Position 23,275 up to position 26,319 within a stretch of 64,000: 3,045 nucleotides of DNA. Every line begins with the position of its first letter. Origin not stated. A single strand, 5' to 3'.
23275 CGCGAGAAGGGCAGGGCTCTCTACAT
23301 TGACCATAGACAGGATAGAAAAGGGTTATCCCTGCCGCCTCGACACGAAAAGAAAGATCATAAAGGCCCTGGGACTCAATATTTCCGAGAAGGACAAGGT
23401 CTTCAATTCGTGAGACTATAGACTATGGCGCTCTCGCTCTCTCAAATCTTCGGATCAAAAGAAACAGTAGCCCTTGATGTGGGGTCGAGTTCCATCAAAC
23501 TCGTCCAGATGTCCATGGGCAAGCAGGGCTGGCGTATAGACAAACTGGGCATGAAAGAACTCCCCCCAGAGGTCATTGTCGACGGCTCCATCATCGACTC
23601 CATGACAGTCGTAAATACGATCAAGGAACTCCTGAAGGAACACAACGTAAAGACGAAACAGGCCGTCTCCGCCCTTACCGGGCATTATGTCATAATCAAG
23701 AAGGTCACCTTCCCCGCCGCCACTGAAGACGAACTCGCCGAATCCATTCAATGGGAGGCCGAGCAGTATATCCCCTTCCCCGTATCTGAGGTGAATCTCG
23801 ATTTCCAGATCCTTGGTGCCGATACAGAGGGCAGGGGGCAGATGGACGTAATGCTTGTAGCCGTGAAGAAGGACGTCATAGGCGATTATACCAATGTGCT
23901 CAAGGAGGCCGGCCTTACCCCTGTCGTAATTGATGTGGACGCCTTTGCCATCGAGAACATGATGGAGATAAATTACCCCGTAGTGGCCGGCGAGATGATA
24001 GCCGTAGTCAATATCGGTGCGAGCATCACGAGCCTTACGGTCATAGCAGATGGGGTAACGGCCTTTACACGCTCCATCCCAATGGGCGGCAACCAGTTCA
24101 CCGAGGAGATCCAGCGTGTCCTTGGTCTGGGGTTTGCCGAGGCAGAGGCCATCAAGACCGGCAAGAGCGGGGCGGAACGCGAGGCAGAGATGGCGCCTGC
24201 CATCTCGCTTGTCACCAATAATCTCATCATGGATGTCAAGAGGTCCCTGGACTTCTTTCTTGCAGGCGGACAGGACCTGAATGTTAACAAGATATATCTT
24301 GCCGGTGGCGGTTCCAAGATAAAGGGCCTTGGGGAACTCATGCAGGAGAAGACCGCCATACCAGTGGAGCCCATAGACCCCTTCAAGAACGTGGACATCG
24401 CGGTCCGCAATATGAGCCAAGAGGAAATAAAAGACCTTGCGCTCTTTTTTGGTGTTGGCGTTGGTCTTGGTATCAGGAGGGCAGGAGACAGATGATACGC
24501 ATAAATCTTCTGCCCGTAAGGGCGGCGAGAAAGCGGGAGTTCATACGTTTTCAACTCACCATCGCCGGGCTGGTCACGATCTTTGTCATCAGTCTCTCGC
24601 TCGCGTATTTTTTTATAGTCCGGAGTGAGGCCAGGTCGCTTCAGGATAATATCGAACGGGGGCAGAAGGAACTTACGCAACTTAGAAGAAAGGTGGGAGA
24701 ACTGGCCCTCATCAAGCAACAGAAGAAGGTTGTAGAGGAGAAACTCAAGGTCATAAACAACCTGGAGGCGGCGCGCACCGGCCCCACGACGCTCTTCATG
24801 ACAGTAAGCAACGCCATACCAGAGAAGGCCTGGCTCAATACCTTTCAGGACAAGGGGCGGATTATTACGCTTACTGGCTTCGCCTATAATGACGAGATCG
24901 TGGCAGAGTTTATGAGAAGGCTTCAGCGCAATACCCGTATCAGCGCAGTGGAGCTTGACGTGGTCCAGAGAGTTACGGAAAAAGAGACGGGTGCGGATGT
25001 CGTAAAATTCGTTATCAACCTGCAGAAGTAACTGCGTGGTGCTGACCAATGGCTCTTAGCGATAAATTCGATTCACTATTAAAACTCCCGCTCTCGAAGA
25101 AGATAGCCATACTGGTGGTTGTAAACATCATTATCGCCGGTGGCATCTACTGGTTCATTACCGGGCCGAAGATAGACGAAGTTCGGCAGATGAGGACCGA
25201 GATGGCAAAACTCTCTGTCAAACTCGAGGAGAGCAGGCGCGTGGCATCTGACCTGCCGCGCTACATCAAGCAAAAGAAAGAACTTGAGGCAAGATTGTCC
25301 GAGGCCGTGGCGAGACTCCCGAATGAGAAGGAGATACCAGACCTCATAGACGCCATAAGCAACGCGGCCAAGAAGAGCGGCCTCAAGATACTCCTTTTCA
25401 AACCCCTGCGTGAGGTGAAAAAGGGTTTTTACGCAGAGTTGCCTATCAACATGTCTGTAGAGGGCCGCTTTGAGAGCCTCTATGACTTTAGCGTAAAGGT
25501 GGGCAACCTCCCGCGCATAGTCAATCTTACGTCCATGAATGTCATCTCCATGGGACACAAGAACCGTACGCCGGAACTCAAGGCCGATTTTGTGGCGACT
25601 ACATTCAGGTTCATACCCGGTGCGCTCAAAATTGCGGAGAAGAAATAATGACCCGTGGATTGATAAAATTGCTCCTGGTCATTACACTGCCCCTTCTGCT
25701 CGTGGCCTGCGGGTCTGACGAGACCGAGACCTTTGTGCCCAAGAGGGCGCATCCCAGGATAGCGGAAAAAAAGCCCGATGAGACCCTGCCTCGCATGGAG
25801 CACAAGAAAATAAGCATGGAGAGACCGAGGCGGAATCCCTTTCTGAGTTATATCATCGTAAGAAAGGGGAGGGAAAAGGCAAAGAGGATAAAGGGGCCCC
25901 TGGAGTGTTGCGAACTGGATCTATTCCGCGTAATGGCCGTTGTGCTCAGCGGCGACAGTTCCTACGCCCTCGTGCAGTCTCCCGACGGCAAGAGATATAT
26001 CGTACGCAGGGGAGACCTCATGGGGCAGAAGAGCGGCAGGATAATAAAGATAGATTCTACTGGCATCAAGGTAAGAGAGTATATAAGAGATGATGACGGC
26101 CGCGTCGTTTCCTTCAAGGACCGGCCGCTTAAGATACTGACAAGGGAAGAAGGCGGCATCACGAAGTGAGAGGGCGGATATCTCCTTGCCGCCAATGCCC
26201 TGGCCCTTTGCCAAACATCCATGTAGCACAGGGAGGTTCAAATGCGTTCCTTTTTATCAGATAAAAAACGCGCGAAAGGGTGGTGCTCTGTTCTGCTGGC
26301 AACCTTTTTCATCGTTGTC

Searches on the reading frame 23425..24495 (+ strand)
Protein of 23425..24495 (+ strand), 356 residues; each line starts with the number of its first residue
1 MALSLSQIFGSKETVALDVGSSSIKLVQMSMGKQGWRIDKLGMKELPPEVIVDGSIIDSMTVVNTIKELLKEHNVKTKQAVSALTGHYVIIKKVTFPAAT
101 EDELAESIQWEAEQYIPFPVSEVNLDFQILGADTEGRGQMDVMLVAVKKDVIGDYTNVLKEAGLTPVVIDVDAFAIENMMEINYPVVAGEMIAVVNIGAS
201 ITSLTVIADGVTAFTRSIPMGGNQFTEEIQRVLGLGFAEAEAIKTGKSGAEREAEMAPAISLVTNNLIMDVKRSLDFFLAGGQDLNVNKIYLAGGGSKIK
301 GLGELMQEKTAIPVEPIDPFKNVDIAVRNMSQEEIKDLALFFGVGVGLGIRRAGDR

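Call 48: search_protein_families(library=pfam, proteins=[window:23425-24495:+], max_evalue=0.00001)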
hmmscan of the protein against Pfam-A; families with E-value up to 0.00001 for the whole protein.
window:23425-24495:+ (356 aa): 3 families
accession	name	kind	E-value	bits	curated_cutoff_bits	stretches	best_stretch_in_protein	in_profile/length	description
PF11104.14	PilM_2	-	1.5e-75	254.7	27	1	17-352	2-339/340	Type IV pilus assembly protein PilM;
PF14450.12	FtsA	-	4.9e-15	56.4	31.8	1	193-319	1-112/127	Cell division protein FtsA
PF06723.19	MreB_Mbl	-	2.4e-07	30.4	27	0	173-244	132-205/327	MreB/Mbl protein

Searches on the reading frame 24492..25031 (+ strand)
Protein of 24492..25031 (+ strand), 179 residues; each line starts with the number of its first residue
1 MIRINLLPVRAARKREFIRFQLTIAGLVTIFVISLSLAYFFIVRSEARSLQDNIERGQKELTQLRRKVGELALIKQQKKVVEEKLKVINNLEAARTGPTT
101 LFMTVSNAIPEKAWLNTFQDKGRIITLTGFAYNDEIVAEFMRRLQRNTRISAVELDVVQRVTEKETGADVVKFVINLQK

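Call 48: search_protein_families(library=pfam, proteins=[window:24492-25031:+], max_evalue=0.00001)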
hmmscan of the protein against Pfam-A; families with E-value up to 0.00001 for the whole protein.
window:24492-25031:+ (179 aa): 1 family
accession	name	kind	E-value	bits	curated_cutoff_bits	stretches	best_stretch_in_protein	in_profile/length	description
PF05137.18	PilN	-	1.2e-15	57.7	22.8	1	101-178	2-77/78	Fimbrial assembly protein (PilN)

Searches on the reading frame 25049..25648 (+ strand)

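Call 48: search_protein_families(library=pfam, proteins=[window:25049-25648:+], max_evalue=0.00001)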
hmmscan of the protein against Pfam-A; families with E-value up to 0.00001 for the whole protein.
window:25049-25648:+ (199 aa): 1 family
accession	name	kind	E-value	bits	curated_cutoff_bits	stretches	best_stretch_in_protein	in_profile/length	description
PF04350.18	PilO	-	6e-39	133.9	22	1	47-189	3-144/145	Pilus assembly protein, PilO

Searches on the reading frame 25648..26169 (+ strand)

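Call 48: search_protein_families(library=pfam, proteins=[window:25648-26169:+], max_evalue=0.00001)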
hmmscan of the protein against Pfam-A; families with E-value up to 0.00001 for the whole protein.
window:25648-26169:+ (173 aa): 1 family
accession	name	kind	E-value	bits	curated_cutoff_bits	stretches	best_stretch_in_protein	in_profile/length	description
PF04351.19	PilP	-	7.2e-15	55.6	25.6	1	77-152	61-136/146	Pilus assembly protein, PilP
